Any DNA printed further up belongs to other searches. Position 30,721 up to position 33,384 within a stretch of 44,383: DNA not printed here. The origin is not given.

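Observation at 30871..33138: HerA/YjgR-type ATPase fused to an acidic linker, a wHTH-like segment and an unassigned ~220-aa C-terminal domain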

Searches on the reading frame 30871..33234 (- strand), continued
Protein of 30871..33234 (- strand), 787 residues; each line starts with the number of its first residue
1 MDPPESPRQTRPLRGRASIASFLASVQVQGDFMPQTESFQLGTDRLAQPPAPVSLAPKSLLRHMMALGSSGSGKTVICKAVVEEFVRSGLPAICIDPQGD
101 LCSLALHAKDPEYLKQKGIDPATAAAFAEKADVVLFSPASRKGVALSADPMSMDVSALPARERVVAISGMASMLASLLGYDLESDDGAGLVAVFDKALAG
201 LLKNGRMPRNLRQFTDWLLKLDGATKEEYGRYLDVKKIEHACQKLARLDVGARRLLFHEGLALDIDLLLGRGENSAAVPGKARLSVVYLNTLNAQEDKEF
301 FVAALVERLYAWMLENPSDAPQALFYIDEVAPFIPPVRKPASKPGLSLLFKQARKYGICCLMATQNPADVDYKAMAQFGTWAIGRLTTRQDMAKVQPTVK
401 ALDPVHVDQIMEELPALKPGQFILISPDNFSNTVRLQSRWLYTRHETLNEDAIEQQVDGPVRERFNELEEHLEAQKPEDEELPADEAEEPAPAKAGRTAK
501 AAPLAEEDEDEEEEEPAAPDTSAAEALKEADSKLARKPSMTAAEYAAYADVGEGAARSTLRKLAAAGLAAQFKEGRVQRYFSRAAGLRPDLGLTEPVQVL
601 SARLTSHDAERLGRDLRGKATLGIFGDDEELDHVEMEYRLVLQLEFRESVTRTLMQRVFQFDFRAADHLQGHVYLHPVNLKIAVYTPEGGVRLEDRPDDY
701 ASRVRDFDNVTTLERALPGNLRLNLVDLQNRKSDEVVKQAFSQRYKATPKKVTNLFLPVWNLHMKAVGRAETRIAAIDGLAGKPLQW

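Call 54: search_solved_structures(query=A3, max_evalue=0.01, show_alignments=2)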
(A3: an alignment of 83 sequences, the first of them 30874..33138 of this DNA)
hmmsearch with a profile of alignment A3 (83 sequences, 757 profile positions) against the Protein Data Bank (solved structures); distinct sequences matched with E-value up to 0.01: 7.
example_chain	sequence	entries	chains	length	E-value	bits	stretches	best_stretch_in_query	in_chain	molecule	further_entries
8xau_A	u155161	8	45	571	3.3e-08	35.6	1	308-395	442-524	ATP-binding protein | HerA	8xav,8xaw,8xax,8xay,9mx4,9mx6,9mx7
9c1m_M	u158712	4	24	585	1.3e-07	33.6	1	304-392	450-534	ATP-binding protein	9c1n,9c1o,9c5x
8wiv_A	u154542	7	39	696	3.5e-06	28.9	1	311-393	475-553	Helicase HerA central domain-containing protein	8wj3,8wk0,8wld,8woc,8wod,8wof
11kk_A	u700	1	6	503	9.9e-06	27.4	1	17-98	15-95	HerA like helicase YjgR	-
8ziq_M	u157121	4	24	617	9.3e-05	24.2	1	308-392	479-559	HerA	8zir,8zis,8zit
9fhl_c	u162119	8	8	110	0.00013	23.8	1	464-554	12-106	Small ribosomal subunit protein eS25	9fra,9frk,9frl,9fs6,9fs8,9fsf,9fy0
3tgn_A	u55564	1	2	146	0.0028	19.4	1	496-562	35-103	Adc operon repressor AdcR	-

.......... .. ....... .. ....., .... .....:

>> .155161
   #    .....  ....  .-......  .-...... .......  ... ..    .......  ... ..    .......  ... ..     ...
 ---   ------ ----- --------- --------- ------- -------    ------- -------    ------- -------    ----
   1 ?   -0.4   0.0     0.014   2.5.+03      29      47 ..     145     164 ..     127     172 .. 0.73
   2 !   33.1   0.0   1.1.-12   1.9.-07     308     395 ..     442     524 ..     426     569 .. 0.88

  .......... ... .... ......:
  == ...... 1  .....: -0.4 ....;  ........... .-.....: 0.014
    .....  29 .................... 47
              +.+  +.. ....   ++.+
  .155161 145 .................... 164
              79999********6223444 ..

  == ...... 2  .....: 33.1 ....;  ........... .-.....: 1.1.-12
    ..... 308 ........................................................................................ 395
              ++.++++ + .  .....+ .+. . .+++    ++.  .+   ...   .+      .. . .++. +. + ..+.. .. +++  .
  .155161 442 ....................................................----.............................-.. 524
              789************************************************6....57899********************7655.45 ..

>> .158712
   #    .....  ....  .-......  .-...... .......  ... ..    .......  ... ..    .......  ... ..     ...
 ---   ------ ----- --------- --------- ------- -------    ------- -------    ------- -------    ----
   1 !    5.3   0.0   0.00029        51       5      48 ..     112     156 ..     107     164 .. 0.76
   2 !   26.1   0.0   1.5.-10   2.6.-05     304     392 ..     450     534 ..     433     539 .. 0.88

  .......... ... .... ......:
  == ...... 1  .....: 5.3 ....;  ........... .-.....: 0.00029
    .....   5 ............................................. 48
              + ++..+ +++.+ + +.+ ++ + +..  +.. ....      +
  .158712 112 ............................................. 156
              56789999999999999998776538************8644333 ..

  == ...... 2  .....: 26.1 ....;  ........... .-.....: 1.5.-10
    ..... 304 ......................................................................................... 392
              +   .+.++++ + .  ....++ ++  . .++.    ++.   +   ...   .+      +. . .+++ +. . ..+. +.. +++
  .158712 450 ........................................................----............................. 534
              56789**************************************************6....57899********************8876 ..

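Call 64: search_protein_families(library=pfam, proteins=[L081:9998-12100:+, L086:9992-12145:+, L081:9001-9738:-, L081:8083-8856:-, L081:12579-13106:-, L086:12208-13056:+, L086:13504-14016:+, L086:9079-9519:-], max_evalue=0.01)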
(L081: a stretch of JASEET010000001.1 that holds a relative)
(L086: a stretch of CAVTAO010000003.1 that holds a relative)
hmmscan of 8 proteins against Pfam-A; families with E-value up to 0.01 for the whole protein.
L081:9998-12100:+ (700 aa): 6 families
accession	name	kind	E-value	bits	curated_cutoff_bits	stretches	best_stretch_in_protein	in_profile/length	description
PF05872.18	HerA_C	-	1.9e-10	40.4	22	1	11-107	9-106/502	Helicase HerA-like C-terminal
PF01935.23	DUF87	-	1.1e-08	35.9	23.2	1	12-112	11-90/220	Helicase HerA, central domain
PF01978.25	TrmB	-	0.00062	20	25.6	1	459-494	22-57/68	Sugar-specific transcriptional regulator TrmB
PF22979.2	HTH_69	-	0.003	17.8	27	1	459-491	26-58/69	Winged helix-turn-helix domain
PF10412.15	TrwB_AAD_bind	-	0.0032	16.8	20.5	0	14-62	6-54/387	Type IV secretion-system coupling protein DNA-binding domain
PF08784.17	RPA_C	-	0.0046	18.1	22.6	1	456-489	66-99/106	Replication protein A C terminal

L086:9992-12145:+ (717 aa): 3 families
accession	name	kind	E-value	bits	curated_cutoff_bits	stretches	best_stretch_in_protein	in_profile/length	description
PF01935.23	DUF87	-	8.5e-09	36.3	23.2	1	7-120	3-96/220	Helicase HerA, central domain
PF05872.18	HerA_C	-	1.4e-05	24.4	22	0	12-76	8-72/502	Helicase HerA-like C-terminal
PF10412.15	TrwB_AAD_bind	-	0.0061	15.9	20.5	0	17-64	7-54/387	Type IV secretion-system coupling protein DNA-binding domain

L081:9001-9738:- (245 aa): 9 families
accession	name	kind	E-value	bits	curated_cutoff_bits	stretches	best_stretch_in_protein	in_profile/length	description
PF13649.12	Methyltransf_25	-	8.6e-14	52.4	27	1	28-135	1-97/97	Methyltransferase domain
PF08241.18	Methyltransf_11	-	1e-13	52.2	21.2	1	29-137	1-93/95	Methyltransferase domain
PF13489.12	Methyltransf_23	-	9.7e-10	38.9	27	1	12-190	9-161/164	Methyltransferase domain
PF13847.12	Methyltransf_31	-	1.7e-09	38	27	1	27-143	6-113/145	Methyltransferase domain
PF08242.18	Methyltransf_12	-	2.9e-08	34.8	30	1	29-136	1-97/98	Methyltransferase domain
PF05175.20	MTS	-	2.2e-05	24.6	23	1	13-137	20-136/170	Methyltransferase small domain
PF01739.24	CheR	-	0.00017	21.5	27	0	78-152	113-186/195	CheR methyltransferase, SAM binding domain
PF01209.24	Ubie_methyltran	-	0.00022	21.1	20.1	1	24-139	47-151/233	ubiE/COQ5 methyltransferase family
PF02353.26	CMAS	-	0.0078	16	27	0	13-138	51-163/273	Mycolic acid cyclopropane synthetase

L081:8083-8856:- (257 aa): 1 family
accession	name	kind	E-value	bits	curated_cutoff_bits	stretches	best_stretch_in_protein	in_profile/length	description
PF02074.21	Peptidase_M32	-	2.8e-56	191.6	25.1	1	14-256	2-238/489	Carboxypeptidase Taq (M32) metallopeptidase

L081:12579-13106:- (175 aa): 1 family
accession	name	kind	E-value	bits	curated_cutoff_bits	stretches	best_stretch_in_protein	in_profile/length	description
PF00589.27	Phage_integrase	-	3.5e-07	30.6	27.1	1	4-124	34-160/172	Phage integrase family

L086:12208-13056:+ (282 aa): 7 families
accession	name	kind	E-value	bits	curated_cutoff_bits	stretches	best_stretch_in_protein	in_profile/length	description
PF00561.26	Abhydrolase_1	-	1.3e-15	58.2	25.8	1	20-253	2-243/245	alpha/beta hydrolase fold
PF12697.13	Abhydrolase_6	-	2.1e-13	51.9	26.3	1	22-258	2-214/217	Alpha/beta hydrolase family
PF12146.15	Hydrolase_4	-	5.7e-11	42.6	27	1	45-254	29-238/239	Serine aminopeptidase, S33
PF00975.26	Thioesterase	-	1.6e-05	25.7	26.4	1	54-112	34-90/226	Thioesterase domain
PF07859.19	Abhydrolase_3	-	9.4e-05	22.7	25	1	82-130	61-119/210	alpha/beta hydrolase fold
PF10230.15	LIDHydrolase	-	0.0016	18.7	27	1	70-125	62-122/262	Lipid-droplet associated hydrolase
PF00326.27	Peptidase_S9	-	0.0084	16.1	22.6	0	74-112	49-88/213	Prolyl oligopeptidase family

L086:13504-14016:+ (170 aa): 1 family
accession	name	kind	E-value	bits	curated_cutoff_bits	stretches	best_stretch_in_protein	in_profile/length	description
PF09828.14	ChrB_C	-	4.5e-48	163.4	25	1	6-139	1-132/132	ChrB, C-terminal domain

L086:9079-9519:- (146 aa): 2 families
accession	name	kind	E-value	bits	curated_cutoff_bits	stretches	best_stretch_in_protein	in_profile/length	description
PF01451.26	LMWPc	-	2.5e-20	73.6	23.2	1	17-142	1-143/144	Low molecular weight phosphotyrosine protein phosphatase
PF04722.18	Ssu72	-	0.0049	16.9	25.3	0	69-107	83-120/189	Ssu72-like protein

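Call 77: search_protein_families(library=phrogs, proteins=[window:30874-33138:-], max_evalue=1)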
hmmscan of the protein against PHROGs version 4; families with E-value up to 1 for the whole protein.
window:30874-33138:- (755 aa): 7 families
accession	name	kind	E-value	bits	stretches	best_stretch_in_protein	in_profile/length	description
phrog_2666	-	head and packaging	5.9e-16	59.2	2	266-371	402-501/555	terminase large subunit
phrog_7035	-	unknown function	1.6e-14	54.3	2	281-396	483-594/969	-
phrog_5156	-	unknown function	0.039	13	1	29-67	411-449/824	-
phrog_1358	-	moron, auxiliary metabolic gene and host takeover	0.063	11.7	0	267-335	683-753/1382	FtsK/SpoIIIE-like protein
phrog_11271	-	head and packaging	0.069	14.1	1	277-339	75-136/145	head morphogenesis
phrog_168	-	DNA, RNA and nucleotide metabolism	0.1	13.3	1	29-55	42-68/314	clamp loader of DNA polymerase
phrog_2376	-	other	0.1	12.9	1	36-64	81-109/363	ATPase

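Call 78: search_dna_similar(query=window:30874-33138:-, collection=plasmids, mode=protein, max_evalue=0.00001, max_rows=12)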
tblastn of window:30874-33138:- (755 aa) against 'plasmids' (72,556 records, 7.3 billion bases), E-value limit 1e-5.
Records with a match: 5; places in all: 5; records where one place covers at least 80% of the query: 0.
Best place of each record, by identity: <60% 5.
By first word of the organism name: Methylobacterium 1; Tsukamurella 1; Nonomuraea 1; Persicobacter 1; Kozakia 1.
By predicted mobility (MOB-suite, as given by PLSDB): non-mobilizable 3; mobilizable 2.
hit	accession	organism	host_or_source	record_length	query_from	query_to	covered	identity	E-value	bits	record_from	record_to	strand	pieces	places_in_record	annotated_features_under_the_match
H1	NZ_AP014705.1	Methylobacterium aquaticum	-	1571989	4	426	56%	30.4%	6e-23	113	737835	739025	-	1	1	none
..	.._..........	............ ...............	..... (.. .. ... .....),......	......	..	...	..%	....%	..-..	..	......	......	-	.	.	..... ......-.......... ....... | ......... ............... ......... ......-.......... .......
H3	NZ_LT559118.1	Nonomuraea gerenzanensis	-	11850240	19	335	42%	31.7%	2e-19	101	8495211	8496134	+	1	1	none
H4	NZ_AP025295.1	Persicobacter psychrovividus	-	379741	6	347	45%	23.4%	3e-6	59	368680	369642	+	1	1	helicase HerA-like domain-containing protein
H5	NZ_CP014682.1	Kozakia baliensis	Ragi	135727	314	396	11%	34.9%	4e-6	58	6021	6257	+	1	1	ATP-binding protein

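Call 79: search_dna_similar(query=window:30874-33138:-, collection=phages, mode=protein, max_evalue=0.00001, max_rows=12)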
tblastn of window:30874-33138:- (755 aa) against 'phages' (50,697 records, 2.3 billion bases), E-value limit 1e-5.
No match.
